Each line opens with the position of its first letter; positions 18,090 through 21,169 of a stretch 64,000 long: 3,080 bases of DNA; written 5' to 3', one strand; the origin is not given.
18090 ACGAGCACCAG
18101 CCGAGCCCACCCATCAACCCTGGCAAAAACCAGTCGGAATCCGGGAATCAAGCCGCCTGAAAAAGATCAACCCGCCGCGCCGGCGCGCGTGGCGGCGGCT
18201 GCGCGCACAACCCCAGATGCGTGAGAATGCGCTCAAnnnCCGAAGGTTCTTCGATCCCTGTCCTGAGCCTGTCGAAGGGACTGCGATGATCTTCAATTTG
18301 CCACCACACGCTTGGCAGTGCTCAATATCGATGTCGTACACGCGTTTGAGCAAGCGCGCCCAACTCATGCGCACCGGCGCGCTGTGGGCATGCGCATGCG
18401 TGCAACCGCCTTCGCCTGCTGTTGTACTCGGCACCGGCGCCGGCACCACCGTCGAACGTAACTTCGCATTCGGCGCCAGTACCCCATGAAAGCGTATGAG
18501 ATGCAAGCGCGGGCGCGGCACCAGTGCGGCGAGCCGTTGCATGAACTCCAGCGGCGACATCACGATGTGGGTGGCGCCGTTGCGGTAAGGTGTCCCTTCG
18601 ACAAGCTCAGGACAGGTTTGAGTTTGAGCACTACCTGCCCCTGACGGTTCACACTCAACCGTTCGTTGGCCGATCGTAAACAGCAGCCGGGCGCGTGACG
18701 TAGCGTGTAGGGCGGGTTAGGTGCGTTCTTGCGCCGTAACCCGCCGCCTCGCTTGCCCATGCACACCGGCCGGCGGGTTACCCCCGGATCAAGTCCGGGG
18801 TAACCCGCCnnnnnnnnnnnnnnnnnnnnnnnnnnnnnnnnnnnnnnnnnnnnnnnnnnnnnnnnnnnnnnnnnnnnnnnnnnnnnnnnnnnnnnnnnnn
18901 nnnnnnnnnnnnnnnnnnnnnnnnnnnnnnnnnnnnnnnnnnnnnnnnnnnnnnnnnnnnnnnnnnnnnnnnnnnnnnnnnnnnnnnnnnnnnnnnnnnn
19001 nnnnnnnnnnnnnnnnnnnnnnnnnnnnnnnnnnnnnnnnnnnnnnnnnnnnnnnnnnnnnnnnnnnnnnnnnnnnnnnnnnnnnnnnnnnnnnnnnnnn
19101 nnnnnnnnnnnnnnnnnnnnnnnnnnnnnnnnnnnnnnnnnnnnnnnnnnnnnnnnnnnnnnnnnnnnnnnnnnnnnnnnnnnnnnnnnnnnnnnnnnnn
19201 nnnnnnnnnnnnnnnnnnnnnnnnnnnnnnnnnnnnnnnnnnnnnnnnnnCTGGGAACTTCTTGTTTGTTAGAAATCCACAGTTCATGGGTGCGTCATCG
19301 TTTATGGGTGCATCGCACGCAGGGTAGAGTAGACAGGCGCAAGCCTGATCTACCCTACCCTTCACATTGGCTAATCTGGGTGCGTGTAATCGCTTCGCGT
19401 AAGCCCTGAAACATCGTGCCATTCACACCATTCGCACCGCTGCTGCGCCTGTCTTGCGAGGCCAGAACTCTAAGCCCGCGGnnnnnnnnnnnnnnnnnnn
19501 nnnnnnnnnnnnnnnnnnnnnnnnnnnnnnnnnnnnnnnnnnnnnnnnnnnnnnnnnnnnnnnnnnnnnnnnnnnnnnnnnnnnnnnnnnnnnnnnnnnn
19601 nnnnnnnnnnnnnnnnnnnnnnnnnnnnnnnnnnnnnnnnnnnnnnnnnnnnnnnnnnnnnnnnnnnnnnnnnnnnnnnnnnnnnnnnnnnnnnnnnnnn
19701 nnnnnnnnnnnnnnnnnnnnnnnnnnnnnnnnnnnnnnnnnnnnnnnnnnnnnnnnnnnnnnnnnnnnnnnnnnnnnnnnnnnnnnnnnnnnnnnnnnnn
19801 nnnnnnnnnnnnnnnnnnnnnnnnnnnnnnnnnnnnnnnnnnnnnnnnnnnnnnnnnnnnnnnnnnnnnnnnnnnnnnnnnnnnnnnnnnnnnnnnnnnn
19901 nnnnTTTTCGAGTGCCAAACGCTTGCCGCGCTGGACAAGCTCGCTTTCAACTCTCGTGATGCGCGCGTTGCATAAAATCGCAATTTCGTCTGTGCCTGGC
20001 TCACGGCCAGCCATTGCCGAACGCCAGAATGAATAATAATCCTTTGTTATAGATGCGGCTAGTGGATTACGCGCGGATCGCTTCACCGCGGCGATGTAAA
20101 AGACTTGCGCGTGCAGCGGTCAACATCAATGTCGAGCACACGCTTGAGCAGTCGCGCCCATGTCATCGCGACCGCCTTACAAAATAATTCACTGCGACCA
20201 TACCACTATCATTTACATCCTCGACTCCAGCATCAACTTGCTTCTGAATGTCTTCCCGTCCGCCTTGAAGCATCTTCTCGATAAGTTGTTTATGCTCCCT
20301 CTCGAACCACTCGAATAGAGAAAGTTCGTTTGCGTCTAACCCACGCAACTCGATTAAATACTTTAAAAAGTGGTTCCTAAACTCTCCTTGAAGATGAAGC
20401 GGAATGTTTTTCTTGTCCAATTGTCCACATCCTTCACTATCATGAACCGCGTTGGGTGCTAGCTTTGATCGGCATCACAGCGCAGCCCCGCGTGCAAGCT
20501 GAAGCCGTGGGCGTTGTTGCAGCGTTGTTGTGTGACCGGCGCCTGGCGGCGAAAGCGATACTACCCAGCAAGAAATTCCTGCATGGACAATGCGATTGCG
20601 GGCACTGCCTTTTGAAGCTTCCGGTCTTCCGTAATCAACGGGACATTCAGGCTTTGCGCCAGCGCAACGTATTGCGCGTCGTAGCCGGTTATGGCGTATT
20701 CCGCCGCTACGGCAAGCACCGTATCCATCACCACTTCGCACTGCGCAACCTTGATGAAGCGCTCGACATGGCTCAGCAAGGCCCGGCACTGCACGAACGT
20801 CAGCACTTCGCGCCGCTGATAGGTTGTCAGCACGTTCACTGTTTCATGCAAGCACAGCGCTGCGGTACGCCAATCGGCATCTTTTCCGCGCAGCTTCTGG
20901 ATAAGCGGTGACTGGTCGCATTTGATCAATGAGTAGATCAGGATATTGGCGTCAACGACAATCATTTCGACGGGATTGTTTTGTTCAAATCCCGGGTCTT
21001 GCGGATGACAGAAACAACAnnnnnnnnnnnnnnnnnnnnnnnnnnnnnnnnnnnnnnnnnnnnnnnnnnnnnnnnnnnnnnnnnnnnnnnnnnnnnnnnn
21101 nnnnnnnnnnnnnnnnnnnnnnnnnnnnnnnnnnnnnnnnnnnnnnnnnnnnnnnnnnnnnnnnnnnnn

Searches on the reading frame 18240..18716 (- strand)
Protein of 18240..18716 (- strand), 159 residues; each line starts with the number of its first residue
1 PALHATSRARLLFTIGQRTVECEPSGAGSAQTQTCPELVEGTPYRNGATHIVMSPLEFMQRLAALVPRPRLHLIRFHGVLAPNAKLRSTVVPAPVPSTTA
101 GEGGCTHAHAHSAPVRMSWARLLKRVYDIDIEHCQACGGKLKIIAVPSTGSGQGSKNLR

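Call 45: search_protein_families(library=pfam, proteins=[window:18240-18716:-], max_evalue=0.001)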
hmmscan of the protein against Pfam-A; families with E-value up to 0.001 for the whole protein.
window:18240-18716:- (159 aa): 1 family
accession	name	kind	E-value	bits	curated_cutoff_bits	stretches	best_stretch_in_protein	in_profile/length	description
PF04986.18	Y2_Tnp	-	3.6e-07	30.8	20.9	1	44-83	140-181/183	Putative transposase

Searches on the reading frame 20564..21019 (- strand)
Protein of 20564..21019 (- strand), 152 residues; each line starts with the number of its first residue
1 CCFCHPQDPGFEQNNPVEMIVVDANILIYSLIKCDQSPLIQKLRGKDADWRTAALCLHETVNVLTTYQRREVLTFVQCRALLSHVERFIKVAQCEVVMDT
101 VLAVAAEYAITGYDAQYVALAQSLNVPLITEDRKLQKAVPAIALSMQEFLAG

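Call 58: search_protein_families(library=pfam, proteins=[window:20564-21019:-], max_evalue=0.001)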
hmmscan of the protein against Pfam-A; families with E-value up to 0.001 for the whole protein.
window:20564-21019:- (152 aa): 2 families
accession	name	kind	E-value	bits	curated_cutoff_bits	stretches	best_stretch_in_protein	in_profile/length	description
PF01850.27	PIN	-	2.6e-08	34.9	23.6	1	20-137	1-116/120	PIN domain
PF10130.15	PIN_2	-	6.2e-07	30.1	22.4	1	21-136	1-116/133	PIN domain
